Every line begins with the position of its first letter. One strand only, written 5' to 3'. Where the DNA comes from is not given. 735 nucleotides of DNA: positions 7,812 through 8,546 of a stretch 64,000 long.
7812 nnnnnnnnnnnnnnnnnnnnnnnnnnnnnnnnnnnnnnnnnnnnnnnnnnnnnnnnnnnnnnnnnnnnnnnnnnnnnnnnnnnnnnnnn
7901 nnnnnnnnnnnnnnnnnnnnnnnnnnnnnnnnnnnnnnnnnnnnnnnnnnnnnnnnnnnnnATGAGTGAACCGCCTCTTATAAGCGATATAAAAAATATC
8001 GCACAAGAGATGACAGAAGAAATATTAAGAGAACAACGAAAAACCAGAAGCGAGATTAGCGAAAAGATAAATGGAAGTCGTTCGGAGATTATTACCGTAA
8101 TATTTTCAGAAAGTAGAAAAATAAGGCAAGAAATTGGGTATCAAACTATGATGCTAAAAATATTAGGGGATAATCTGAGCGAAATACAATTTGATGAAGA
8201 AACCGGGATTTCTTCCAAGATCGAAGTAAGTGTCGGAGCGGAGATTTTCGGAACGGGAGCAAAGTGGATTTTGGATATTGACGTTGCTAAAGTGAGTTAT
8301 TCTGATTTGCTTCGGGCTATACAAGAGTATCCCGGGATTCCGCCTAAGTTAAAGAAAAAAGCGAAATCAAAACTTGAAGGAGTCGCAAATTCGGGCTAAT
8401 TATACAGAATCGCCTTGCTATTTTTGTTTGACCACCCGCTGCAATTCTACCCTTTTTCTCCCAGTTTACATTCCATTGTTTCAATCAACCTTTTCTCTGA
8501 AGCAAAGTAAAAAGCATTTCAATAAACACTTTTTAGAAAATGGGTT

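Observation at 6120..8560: AT-rich two-gene island between hdrA and aspS: split-head ABC/AAA_21-type ATPase with C-terminal wHTH, coupled to a 145-aa partner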

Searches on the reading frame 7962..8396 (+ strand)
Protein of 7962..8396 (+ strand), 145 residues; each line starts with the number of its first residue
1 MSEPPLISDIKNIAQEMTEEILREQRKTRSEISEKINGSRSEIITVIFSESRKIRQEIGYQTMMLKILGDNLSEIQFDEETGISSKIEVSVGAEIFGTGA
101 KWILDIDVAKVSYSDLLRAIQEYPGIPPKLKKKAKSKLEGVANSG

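Call 3: search_protein_families(library=pfam, proteins=[window:7962-8396:+], max_evalue=1)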
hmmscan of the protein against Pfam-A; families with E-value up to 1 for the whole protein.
window:7962-8396:+ (145 aa): 1 family
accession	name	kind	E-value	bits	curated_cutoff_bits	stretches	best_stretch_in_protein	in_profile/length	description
PF09169.15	BRCA-2_helical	-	0.01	15.9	25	1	50-131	55-135/187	BRCA2, helical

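Call 4: search_protein_families(library=padloc, proteins=[window:7962-8396:+], max_evalue=1)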
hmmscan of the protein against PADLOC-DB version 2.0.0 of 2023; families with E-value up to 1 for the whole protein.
window:7962-8396:+ (145 aa): 0 families

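Call 5: search_protein_families(library=ncbifam, proteins=[window:7962-8396:+], max_evalue=1)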
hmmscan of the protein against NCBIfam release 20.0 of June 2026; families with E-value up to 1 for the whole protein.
window:7962-8396:+ (145 aa): 1 family
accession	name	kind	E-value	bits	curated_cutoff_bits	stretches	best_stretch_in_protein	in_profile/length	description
NF002459.0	PRK01655.1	subfamily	0.039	13.9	123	1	94-126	55-89/132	transcriptional regulator Spx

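Call 7: find_homologous_proteins(query=window:7962-8396:+)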
Query window:7962-8396:+ (145 aa): 128 proteins with E <= 0.001 among 157 candidates; the best 120 are listed.
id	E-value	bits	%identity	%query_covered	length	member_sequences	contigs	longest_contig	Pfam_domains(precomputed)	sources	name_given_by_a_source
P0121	9.7e-84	296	100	100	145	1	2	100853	-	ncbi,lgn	-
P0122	2.8e-66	240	85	99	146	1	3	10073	-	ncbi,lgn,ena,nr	ncbi:MAG: hypothetical protein ISS94_05010 [Candidatus Syntrophoarchaeum sp.]|nr:hypothetical protei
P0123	6.7e-60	219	78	94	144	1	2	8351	-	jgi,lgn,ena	-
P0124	9.0e-58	212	78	99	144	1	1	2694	-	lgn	-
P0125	1.4e-56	208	79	92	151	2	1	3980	-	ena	-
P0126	2.3e-56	208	76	99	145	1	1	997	-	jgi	-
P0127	4.2e-56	207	79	92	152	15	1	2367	-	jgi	-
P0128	4.3e-56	207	78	94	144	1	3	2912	-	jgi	-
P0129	4.4e-56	207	79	92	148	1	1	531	-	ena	-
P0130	5.2e-56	206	78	94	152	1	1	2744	-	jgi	-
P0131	5.2e-56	206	78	94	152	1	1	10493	-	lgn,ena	-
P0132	5.6e-56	206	78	92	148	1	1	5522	-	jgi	-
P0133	6.8e-56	206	77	94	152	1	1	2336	-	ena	-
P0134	3.0e-55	204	83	86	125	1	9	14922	-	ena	-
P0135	4.0e-55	204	77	92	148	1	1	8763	-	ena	-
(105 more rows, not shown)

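Call 23: search_solved_structures(query=A2, max_evalue=10)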
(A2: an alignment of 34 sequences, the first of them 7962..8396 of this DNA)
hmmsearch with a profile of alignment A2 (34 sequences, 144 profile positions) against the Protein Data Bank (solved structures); distinct sequences matched with E-value up to 10: 1.
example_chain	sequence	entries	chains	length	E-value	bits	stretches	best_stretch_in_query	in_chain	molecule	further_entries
8eoz_B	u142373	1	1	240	0.6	13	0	29-71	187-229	C3HR3_4r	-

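Call 27: predict_structure(alignment_id=A2)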
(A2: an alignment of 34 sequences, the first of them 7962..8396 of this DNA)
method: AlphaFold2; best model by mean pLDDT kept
length: 145 residues; sequences in the alignment: 34
mean_pLDDT: 64.8   pTM: 0.28
mean pLDDT of the five models: 64.8, 63.4, 63.4, 60.1, 50.9
residues with pLDDT >= 90: 0; 70-90: 66; 50-70: 42; < 50: 37
segments of 3 or more residues with pLDDT < 50: 76-111
pLDDT, mean of each block of 10 residues (from residue 1): 73 83 82 74 69 65 62 51 40 36 40 70 83 83 59
secondary structure, 60 per line:
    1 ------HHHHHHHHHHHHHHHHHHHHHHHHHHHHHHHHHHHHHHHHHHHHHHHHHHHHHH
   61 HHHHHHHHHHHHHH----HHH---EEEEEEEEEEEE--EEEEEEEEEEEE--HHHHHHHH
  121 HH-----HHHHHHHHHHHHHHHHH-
elements in order: H7-74 E85-96 E99-110 H113-122 H128-144

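Call 29: search_protein_representatives(alignment_id=A2)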
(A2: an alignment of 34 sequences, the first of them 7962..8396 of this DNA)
Query: 34 sequences, 144 profile positions. Proteins with E-value up to 0.001 (for the whole library): 24; up to 1e-10: 17; up to 1e-30: 10. The best 24 are listed.
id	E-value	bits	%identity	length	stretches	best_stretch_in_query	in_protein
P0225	8.5e-57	207.1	-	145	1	2-142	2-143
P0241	1.1e-53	197.0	-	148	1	1-141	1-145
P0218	4.7e-51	188.5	-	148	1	1-111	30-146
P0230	2.1e-46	173.4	-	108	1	1-102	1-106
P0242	5.6e-40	152.6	-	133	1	1-140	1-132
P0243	1.7e-38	147.7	-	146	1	4-142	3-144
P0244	6.5e-38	145.9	-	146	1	5-142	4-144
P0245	3.7e-37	143.4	-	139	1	1-141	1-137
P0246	2.5e-31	124.5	-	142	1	1-83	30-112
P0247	5.7e-31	123.3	-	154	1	2-137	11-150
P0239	1.6e-30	121.9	-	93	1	1-80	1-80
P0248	8.7e-30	119.5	-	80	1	62-142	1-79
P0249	2.7e-27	111.4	-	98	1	1-85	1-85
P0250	3.5e-27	111.1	-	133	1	11-137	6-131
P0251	5.7e-27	110.4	-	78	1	63-139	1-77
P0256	3.7e-06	42.9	-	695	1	63-141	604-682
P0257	1.4e-04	37.8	-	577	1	64-124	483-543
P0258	2.3e-04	37.0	-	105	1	64-129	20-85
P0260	7.4e-04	35.4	-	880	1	51-124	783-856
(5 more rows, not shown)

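Call 32: search_protein_families(library=pfam, proteins=[P0256, P0257, P0260, P0258], max_evalue=0.01)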
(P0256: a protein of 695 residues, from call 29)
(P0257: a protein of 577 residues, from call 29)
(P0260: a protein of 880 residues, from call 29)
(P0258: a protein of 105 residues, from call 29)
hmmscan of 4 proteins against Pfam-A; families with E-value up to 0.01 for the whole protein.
P0256 (695 aa): 6 families
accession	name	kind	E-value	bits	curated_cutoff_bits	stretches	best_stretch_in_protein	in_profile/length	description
PF13646.12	HEAT_2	-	6.3e-20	71.7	27.7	1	186-272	11-88/88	HEAT repeats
PF02985.28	HEAT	-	5.1e-12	45.3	23.5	0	288-309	5-26/31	HEAT repeat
PF12717.13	Cnd1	-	4.2e-06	27.3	26.4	0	262-354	1-93/162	non-SMC mitotic condensation complex subunit 1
PF13513.12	HEAT_EZ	-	0.0001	23.2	27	0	246-272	27-53/55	HEAT-like repeat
PF12755.13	Vac14_Fab1_bd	-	0.0036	18.3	22.1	0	263-307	7-51/97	Vacuolar 14 Fab1-binding region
PF25786.1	HEAT_GCN1_C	-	0.004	17.6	27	0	246-307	26-91/151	GCN1-like, C-terminal HEAT repeats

P0257 (577 aa): 9 families
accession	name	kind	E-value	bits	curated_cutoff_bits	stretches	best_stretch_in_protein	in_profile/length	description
PF13646.12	HEAT_2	-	5e-22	78.4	27.7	4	66-158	4-83/88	HEAT repeats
PF02985.28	HEAT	-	3e-12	46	23.5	0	106-124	8-25/31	HEAT repeat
PF13513.12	HEAT_EZ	-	1.6e-08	35.3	27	0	1-49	3-54/55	HEAT-like repeat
PF01602.26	Adaptin_N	-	3.6e-08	32.9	37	1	159-312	114-252/524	Adaptin N terminal region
PF12717.13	Cnd1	-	5.3e-08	33.5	26.4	1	163-244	25-106/162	non-SMC mitotic condensation complex subunit 1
PF25786.1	HEAT_GCN1_C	-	1.6e-06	28.7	27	0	67-124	33-92/151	GCN1-like, C-terminal HEAT repeats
PF25801.1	HEAT_GCN1_C_2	-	3.6e-05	23.8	27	0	20-88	42-110/288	Stalled ribosome sensor GCN1-like, HEAT repeats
PF00514.29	Arm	-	0.00023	21.5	20.6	0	166-184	19-37/41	Armadillo/beta-catenin-like repeat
PF25767.1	ARM_TBCD_2nd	-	0.0045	16.9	29.7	0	143-208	61-126/245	Tubulin-specific chaperone D-like, ARM repeats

P0260 (880 aa): 2 families
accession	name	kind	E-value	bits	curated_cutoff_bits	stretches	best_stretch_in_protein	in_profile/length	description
PF13424.12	TPR_12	-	8.2e-14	52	30.1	0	157-209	4-59/77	Tetratricopeptide repeat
PF13353.11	Fer4_12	-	0.0045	17.7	22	0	203-247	51-96/137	4Fe-4S single cluster domain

P0258 (105 aa): 0 families

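Call 36: find_encoding_contigs(protein=P0256, flank=8000, max_places=2)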
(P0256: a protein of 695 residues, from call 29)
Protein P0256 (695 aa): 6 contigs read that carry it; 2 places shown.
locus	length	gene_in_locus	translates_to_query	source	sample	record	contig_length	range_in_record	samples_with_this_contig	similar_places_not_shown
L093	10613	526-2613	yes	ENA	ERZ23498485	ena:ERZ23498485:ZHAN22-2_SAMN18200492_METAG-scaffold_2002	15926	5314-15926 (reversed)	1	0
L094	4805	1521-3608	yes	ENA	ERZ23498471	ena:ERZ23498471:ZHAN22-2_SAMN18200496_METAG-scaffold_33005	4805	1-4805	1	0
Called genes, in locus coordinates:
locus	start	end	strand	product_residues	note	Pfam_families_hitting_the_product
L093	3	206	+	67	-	?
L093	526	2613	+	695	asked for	PF12717:Cnd1 (faint), PF02985:HEAT (faint), PF13646:HEAT_2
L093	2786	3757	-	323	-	PF03372:Exo_endo_phos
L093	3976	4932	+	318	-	PF00805:Pentapeptide, PF13599:Pentapeptide_4, PF13576:Pentapeptide_3 (faint), PF00805:Pentapeptide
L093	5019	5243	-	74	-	-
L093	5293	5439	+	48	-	-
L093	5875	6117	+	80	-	-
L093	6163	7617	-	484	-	PF12161:HsdM_N, PF02384:N6_Mtase, PF01170:UPF0020, PF07669:Eco57I (weak)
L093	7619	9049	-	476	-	PF01420:Methylase_S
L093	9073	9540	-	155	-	PF04266:ASCH (weak)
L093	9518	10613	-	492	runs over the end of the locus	-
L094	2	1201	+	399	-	?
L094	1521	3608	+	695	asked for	PF12717:Cnd1 (faint), PF02985:HEAT (faint), PF13646:HEAT_2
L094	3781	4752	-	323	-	PF03372:Exo_endo_phos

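Call 45: find_related_loci(query=A2, collection=viral_contigs, flank=10000)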
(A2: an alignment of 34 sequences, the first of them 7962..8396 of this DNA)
Query A2 (145 aa) in viral_contigs; peptide patterns used: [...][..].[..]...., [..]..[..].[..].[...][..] (x = any residue, [..] = any of these).
12 stretches matched a pattern, but none encodes a relative of the query by tblastn (E <= 1e-3).

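Call 78: find_encoding_contigs(protein=P0258, flank=6000, max_places=3)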
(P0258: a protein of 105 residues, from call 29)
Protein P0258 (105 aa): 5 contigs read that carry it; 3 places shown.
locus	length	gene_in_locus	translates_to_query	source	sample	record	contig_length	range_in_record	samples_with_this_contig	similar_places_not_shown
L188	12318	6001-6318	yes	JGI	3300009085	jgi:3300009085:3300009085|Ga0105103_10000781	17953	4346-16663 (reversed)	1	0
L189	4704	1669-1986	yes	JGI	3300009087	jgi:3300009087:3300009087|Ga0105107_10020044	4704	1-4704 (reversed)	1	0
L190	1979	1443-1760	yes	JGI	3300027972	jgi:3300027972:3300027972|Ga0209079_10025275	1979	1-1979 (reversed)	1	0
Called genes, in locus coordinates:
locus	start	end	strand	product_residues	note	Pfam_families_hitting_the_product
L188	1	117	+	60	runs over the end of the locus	-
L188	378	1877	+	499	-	PF20033:DUF6438 (weak), PF11611:DUF4352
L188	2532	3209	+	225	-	PF13597:NRDD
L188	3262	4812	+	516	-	PF13597:NRDD, PF02985:HEAT (faint), PF13646:HEAT_2 (weak)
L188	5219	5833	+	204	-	-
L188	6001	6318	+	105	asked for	-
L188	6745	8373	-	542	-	-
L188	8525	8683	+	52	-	-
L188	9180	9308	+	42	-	-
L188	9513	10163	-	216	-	PF02525:Flavodoxin_2, PF03358:FMN_red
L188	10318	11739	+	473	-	PF00148:Oxidored_nitro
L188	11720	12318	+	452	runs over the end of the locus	PF00148:Oxidored_nitro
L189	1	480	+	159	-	?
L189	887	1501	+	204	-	-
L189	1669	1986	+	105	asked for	-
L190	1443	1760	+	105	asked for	-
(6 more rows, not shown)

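Call 79: search_protein_families(library=pfam, proteins=[L188:5219-5833:+, L188:3262-4812:+, L188:6745-8373:-], max_evalue=0.01)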
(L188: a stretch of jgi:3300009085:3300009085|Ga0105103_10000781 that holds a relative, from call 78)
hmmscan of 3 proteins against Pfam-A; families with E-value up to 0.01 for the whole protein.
L188:5219-5833:+ (204 aa): 3 families
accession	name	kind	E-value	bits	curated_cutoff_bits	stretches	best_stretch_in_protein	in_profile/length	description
PF07889.17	DUF1664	-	0.0025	18.3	34.6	0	127-184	61-119/124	Protein of unknown function (DUF1664)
PF04513.17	Baculo_PEP_C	-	0.0029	18.1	38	1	124-178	66-118/140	Baculovirus polyhedron envelope protein, PEP, C terminus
PF05377.16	FlaC_arch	-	0.004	18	27.8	0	141-189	3-51/55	Flagella accessory protein C (FlaC)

L188:3262-4812:+ (516 aa): 5 families
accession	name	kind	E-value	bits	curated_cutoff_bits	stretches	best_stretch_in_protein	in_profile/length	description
PF13597.11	NRDD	-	4.5e-55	187.8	26.2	1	3-320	229-510/562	Anaerobic ribonucleoside-triphosphate reductase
PF13646.12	HEAT_2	-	5.8e-13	49.4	27.7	2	398-487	8-88/88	HEAT repeats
PF02985.28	HEAT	-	4.4e-07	30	23.5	0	434-456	8-30/31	HEAT repeat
PF13653.12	GDPD_2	-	0.00042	21.2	27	0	348-361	5-18/30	Glycerophosphoryl diester phosphodiesterase family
PF13513.12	HEAT_EZ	-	0.0076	17.2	27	0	434-452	36-54/55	HEAT-like repeat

L188:6745-8373:- (542 aa): 0 families

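Call 84: search_protein_families(library=phrogs, proteins=[window:7962-8396:+, P0256, P0258, P0250, P0247], max_evalue=0.1)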
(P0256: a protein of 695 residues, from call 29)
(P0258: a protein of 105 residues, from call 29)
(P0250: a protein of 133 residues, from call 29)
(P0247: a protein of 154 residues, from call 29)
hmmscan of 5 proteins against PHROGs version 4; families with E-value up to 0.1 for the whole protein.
window:7962-8396:+ (145 aa): 1 family
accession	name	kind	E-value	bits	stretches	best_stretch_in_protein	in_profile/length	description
phrog_100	-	DNA, RNA and nucleotide metabolism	0.072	12.4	1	7-81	361-433/989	SbcD-like subunit of palindrome specific endonuclease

P0256 (695 aa): 0 families

P0258 (105 aa): 0 families

P0250 (133 aa): 3 families
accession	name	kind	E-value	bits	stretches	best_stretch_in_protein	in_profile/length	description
phrog_14295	-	unknown function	0.0028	16.4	1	22-69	1385-1432/1439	-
phrog_15975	-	unknown function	0.031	15.2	1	17-41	4-28/49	-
phrog_31236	-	unknown function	0.047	14.4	0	8-80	20-88/190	-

P0247 (154 aa): 2 families
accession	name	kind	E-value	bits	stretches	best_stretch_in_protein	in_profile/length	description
phrog_38853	-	unknown function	0.018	16.3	1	20-87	4-73/92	-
phrog_28180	-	unknown function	0.084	12.8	0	92-134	105-146/388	-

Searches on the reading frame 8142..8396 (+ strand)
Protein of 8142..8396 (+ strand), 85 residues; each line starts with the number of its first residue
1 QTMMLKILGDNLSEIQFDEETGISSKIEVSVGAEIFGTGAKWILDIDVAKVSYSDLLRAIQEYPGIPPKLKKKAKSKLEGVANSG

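Call 76: find_homologous_proteins(query=A5, max_evalue=0.01)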
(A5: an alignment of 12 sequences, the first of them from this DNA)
Query A5 (12 sequences) (85 aa, profile of the alignment): 150 proteins with E <= 0.01 among 2201 candidates; the best 120 are listed.
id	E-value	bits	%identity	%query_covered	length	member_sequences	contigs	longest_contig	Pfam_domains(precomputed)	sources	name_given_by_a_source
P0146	7.5e-34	133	83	96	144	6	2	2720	-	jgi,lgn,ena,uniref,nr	uniref:Uncharacterized protein n=1 Tax=Candidatus Methanophagaceae archaeon ANME-1 ERB6 TaxID=275991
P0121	3.5e-33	131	100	100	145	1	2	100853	-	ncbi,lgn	-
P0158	3.8e-33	131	80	100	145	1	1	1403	-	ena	-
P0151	6.2e-33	130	82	96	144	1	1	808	-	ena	-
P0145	1.6e-32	129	82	100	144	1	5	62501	-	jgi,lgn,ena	-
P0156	1.9e-32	129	83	96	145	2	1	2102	-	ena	-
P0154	2.7e-32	128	84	96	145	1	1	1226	-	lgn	-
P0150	3.0e-32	128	85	96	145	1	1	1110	-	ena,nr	nr:hypothetical protein GZ9E5_28 [uncultured archaeon GZfos9E5]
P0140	3.1e-32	128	85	79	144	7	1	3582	-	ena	-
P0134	4.6e-32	128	83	99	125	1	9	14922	-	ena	-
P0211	5.5e-32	127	72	79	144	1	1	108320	-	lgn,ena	-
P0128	6.4e-32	127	80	100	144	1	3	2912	-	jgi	-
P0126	7.1e-32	127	83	99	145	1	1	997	-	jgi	-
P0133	7.4e-32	127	80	100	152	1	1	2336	-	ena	-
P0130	7.4e-32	127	80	100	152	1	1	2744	-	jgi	-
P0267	6.9e-21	92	36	68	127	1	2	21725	-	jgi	jgi:hypothetical protein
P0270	3.0e-19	87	35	87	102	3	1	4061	-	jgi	jgi:actin-like ATPase involved in cell morphogenesis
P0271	4.3e-18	83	36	79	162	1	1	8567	-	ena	-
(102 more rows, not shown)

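Call 77: find_encoding_contigs(protein=P0267, flank=6000, max_places=2)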
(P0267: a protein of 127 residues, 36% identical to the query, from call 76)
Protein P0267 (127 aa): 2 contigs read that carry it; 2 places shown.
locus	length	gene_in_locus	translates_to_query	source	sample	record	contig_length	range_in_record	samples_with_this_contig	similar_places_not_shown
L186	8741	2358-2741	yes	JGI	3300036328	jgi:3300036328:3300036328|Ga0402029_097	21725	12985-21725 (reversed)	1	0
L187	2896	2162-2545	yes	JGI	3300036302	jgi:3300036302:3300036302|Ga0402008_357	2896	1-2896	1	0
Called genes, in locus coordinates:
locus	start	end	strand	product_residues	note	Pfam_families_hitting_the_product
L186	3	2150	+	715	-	?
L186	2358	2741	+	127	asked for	-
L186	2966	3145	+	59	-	-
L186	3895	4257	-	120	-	-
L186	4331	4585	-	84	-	PF01526:DDE_Tnp_Tn3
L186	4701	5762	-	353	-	PF13183:Fer4_8 (weak), PF02754:CCG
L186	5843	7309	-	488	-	PF01565:FAD_binding_4, PF02913:FAD-oxidase_C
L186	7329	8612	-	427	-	PF01979:Amidohydro_1, PF07969:Amidohydro_3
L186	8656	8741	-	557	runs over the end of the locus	PF17391:Urocanase_N, PF01175:Urocanase, PF17392:Urocanase_C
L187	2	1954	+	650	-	?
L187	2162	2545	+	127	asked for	-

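Call 79: search_protein_families(library=pfam, proteins=[L186:3-2150:+, P0271, P0270, P0267], max_evalue=0.01)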
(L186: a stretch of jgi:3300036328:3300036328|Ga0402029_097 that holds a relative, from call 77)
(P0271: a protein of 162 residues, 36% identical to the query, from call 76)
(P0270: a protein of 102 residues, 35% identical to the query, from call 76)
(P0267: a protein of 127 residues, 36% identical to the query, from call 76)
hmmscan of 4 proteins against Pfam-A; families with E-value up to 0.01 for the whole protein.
L186:3-2150:+ (715 aa): 21 families
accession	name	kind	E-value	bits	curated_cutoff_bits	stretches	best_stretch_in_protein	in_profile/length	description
PF13646.12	HEAT_2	-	1.5e-37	128.2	27.7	5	120-212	7-86/88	HEAT repeats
PF02985.28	HEAT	-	6.8e-25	85.2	23.5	0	118-139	5-26/31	HEAT repeat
PF20168.4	PDS5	-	3.4e-21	75.3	27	3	113-219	284-390/1053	Sister chromatid cohesion protein PDS5 protein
PF01602.26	Adaptin_N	-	5.3e-21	75.2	37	2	273-384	84-192/524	Adaptin N terminal region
PF13513.12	HEAT_EZ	-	8.3e-18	64.9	27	0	204-252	2-53/55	HEAT-like repeat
PF12717.13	Cnd1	-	4e-17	63.2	26.4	1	471-580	2-108/162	non-SMC mitotic condensation complex subunit 1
PF25786.1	HEAT_GCN1_C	-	8.4e-15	55.5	27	0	156-213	32-91/151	GCN1-like, C-terminal HEAT repeats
PF25801.1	HEAT_GCN1_C_2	-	1.8e-11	44.4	27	1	296-385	38-127/288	Stalled ribosome sensor GCN1-like, HEAT repeats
PF25767.1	ARM_TBCD_2nd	-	5.5e-11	42.8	29.7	0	497-537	81-121/245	Tubulin-specific chaperone D-like, ARM repeats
PF25780.1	TPR_IPO5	-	5.8e-11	43.3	27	0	196-289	4-106/172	IPO5-like, TPR repeats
PF00514.29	Arm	-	5.1e-08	33.1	20.6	0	118-138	17-37/41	Armadillo/beta-catenin-like repeat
PF10075.15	CSN8_PSD8_EIF3K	-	5.3e-08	33.4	23.7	0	154-183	70-99/144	CSN8/PSMD8/EIF3K family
PF12755.13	Vac14_Fab1_bd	-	1.7e-07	32.2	22.1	0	473-552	9-89/97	Vacuolar 14 Fab1-binding region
PF18075.7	FtsX_ECD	-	2.7e-06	28.3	23.5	0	339-361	37-60/96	FtsX extracellular domain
PF21581.3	SCD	-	6.9e-06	26.7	27.5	0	314-369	2-58/75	Stromalin conservative domain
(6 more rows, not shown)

P0271 (162 aa): 0 families

P0270 (102 aa): 0 families

P0267 (127 aa): 0 families

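Call 92: search_solved_structures(query=A5, max_evalue=10)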
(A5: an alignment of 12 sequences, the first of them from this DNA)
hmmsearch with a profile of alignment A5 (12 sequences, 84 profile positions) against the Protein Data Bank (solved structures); distinct sequences matched with E-value up to 10: 7.
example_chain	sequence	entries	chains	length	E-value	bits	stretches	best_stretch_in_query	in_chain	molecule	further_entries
3w01_A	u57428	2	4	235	0.16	15.3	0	40-72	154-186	Heptaprenylglyceryl phosphate synthase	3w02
1lcc_A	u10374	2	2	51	0.24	14.7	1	50-80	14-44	Lac Repressor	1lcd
1lqc_A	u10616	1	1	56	0.25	14.6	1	50-80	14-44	LAC REPRESSOR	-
1cjg_A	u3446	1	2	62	0.27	14.5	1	50-80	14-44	PROTEIN (LAC REPRESSOR)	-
1l1m_A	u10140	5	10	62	0.34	14.2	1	50-80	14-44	Lactose operon repressor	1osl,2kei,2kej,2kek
3h92_A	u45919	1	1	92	0.73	13.1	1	47-80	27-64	Uncharacterized ATP-binding protein MJECL15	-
9lp2_A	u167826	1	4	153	3.9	10.8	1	4-77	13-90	dAID23.4L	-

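Call 93: search_protein_families(library=pfam, alignment_id=A5, max_evalue=1)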
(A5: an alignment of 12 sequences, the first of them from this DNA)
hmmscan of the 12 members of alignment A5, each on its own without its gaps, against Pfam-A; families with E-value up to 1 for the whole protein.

A. member 1, seq(85 aa): 1 family
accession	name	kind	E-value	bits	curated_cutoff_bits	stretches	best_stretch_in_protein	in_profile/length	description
PF09169.15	BRCA-2_helical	-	0.071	13.1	25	1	4-71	69-135/187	BRCA2, helical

B. families by the number of members that match (of 12 scanned): 3 families
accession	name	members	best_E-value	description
PF09169.15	BRCA-2_helical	3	0.016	BRCA2, helical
PF17031.10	DUF5101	1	0.052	Domain of unknown function (DUF5101)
PF15416.12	DUF4623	1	0.15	Domain of unknown function (DUF4623)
